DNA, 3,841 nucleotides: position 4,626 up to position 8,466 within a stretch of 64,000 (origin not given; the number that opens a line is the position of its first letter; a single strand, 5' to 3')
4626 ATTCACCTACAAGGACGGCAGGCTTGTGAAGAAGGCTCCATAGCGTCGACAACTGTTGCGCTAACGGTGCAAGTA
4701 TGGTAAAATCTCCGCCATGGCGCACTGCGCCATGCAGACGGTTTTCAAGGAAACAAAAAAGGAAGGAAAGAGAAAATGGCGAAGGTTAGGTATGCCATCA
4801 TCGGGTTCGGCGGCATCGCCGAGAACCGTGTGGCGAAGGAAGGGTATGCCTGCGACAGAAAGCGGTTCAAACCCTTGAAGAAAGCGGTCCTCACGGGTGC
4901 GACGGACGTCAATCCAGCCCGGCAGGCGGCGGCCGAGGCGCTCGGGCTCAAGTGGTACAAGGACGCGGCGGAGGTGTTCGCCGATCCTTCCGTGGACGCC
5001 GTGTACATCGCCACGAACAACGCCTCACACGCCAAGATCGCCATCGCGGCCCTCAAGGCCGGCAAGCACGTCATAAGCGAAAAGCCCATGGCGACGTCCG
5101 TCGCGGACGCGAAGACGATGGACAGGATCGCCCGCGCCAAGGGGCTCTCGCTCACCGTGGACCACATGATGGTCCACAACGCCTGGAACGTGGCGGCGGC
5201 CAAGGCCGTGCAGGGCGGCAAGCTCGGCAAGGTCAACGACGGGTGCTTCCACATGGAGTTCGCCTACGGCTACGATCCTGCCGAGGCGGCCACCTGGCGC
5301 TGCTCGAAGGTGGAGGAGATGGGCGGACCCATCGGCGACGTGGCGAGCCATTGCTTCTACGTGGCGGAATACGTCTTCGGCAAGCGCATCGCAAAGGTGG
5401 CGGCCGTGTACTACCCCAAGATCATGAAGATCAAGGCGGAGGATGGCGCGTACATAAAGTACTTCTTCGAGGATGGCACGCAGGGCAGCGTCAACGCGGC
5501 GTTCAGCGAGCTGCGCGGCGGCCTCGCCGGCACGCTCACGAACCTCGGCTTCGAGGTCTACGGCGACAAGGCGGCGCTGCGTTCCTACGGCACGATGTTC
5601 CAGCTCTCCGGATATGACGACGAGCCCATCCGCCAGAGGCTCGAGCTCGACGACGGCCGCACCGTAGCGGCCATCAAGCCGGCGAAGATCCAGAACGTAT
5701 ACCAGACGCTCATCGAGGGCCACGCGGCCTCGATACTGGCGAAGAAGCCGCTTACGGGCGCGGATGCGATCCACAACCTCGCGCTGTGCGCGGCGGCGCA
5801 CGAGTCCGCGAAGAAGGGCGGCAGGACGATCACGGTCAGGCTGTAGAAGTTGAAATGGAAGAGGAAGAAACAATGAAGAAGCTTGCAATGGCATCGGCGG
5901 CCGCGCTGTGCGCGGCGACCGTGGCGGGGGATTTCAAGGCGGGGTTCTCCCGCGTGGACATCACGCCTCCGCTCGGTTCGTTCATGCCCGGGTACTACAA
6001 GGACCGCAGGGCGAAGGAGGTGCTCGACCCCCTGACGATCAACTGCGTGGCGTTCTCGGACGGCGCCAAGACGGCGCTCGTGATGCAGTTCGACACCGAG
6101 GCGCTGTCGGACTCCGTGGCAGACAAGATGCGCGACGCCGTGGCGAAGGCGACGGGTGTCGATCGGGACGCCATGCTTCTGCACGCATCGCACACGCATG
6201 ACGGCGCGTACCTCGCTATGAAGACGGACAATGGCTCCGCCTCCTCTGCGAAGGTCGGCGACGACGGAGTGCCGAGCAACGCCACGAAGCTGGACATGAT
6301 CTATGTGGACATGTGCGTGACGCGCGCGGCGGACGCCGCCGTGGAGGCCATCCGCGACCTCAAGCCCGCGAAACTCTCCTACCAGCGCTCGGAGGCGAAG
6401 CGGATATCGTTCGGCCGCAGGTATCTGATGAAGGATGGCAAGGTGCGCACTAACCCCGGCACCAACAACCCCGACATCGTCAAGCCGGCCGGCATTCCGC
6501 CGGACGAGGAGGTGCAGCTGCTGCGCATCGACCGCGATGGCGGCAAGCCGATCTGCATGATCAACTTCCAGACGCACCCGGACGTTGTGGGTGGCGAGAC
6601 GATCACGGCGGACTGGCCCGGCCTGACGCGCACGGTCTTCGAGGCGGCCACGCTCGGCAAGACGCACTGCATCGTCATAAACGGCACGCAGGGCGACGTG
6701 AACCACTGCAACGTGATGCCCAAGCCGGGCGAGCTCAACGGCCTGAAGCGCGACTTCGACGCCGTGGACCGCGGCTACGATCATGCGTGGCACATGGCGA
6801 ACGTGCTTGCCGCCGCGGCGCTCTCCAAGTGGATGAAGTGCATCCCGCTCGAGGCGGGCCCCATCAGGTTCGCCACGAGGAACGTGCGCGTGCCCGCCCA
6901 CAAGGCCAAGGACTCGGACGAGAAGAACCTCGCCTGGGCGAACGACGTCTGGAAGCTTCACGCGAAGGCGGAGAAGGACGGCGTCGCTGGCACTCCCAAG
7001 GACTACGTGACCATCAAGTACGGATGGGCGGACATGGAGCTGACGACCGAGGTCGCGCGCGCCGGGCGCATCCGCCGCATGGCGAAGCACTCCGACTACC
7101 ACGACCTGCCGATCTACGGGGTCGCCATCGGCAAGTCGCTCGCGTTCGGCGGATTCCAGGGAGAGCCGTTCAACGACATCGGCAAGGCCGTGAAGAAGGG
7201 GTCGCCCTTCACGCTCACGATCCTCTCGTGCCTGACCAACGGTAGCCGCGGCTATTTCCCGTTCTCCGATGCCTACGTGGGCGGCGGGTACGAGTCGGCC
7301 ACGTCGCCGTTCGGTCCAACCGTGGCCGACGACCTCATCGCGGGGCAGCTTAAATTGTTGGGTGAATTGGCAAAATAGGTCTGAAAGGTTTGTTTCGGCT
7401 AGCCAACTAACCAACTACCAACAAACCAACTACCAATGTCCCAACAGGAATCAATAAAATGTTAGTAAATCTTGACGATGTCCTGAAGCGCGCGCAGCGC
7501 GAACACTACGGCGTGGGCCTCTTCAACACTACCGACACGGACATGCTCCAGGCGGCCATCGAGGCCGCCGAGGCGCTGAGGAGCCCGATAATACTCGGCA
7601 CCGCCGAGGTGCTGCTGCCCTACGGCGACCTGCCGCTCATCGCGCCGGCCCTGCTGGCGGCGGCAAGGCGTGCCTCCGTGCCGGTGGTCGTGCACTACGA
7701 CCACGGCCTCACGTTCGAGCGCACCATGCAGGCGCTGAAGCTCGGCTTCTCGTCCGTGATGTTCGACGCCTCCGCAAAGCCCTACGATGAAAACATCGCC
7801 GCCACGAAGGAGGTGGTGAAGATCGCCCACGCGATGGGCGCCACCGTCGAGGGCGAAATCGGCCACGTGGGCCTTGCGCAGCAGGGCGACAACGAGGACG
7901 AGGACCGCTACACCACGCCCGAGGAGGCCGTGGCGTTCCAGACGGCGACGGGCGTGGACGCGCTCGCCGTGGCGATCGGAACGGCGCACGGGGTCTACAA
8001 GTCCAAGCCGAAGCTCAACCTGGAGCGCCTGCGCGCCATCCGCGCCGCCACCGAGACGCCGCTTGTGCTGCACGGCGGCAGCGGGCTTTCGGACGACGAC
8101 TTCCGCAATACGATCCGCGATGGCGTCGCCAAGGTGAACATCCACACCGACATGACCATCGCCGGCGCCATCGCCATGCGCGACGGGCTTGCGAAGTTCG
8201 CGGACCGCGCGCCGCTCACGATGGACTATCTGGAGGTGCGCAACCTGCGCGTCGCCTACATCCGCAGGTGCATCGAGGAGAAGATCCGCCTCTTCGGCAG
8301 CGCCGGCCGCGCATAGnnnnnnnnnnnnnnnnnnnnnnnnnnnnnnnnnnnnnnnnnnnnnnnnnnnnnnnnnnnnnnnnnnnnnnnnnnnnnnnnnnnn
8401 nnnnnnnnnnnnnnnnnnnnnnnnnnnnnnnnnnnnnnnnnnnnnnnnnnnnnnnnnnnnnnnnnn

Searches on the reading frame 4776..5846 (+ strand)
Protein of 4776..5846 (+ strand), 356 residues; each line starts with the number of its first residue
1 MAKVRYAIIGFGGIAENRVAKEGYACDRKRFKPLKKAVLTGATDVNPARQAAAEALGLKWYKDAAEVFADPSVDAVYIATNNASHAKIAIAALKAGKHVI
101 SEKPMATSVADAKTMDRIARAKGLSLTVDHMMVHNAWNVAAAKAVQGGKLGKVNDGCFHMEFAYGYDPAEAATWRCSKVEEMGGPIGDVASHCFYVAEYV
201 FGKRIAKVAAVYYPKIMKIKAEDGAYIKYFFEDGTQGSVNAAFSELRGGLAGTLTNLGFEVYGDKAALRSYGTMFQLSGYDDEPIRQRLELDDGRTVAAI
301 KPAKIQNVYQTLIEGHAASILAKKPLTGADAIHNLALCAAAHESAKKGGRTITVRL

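Call 10: search_protein_families(library=pfam, proteins=[window:4776-5846:+], max_evalue=0.001)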
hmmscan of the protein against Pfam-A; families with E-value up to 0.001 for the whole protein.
window:4776-5846:+ (356 aa): 3 families
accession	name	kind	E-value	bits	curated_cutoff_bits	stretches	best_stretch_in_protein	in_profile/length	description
PF01408.29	GFO_IDH_MocA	-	4.7e-27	95.5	24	1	4-130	1-120/120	Oxidoreductase family, NAD-binding Rossmann fold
PF22725.1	GFO_IDH_MocA_C3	-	4.7e-16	59.4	27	1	140-268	3-123/124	GFO/IDH/MocA C-terminal domain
PF02894.22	GFO_IDH_MocA_C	-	3.7e-13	50.2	22.9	1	143-351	2-215/218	Oxidoreductase family, C-terminal alpha/beta domain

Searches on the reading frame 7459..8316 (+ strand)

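Call 10: search_protein_families(library=pfam, proteins=[window:7459-8316:+], max_evalue=0.001)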
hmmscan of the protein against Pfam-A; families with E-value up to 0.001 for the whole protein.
window:7459-8316:+ (285 aa): 1 family
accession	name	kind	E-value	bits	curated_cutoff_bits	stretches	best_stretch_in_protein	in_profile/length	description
PF01116.26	F_bP_aldolase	-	3.3e-92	309.4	25.5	1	3-284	1-277/277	Fructose-bisphosphate aldolase class-II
